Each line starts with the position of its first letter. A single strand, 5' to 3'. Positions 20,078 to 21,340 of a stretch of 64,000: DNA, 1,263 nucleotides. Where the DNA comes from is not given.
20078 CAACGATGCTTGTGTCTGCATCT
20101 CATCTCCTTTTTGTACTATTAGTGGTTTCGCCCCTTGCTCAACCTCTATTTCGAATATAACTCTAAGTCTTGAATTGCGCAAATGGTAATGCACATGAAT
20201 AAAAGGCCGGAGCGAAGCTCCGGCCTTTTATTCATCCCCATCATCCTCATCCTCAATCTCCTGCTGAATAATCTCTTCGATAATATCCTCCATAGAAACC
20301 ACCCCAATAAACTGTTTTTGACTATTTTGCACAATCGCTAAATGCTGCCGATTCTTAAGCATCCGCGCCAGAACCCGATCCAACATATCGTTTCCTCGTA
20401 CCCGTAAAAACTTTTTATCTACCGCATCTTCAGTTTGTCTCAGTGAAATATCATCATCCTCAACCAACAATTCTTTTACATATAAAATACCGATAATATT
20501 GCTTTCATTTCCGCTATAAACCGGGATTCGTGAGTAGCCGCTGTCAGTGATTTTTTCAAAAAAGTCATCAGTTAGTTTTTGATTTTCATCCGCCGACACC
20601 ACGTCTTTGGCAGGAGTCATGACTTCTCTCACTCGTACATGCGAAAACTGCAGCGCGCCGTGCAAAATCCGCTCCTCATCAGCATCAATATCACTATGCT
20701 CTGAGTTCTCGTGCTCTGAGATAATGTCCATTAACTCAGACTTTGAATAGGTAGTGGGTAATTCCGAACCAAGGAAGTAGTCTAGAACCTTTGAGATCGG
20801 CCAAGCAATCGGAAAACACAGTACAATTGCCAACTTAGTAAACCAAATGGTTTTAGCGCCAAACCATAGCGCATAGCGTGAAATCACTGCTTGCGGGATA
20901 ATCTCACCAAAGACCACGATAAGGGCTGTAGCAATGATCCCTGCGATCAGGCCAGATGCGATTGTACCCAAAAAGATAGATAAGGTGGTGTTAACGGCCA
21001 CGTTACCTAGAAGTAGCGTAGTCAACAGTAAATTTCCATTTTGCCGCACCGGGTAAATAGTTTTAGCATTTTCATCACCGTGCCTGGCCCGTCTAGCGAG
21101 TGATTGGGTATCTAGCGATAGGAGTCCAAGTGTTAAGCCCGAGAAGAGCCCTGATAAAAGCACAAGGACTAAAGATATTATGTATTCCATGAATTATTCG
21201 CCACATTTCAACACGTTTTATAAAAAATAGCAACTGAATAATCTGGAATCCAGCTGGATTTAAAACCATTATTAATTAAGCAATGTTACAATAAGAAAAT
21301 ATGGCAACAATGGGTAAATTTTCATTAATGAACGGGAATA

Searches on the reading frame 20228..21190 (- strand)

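Call 95: search_protein_families(library=pfam, proteins=[window:20228-21190:-], max_evalue=0.00001)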
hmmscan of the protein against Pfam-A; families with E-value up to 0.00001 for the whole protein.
window:20228-21190:- (320 aa): 2 families
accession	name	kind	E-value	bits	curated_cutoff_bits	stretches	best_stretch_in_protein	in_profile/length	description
PF01595.25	CNNM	-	2.3e-39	135.4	28.4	1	4-164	1-175/181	Cyclin M transmembrane N-terminal domain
PF00571.33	CBS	-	1.5e-14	54.5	24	1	257-307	5-55/57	CBS domain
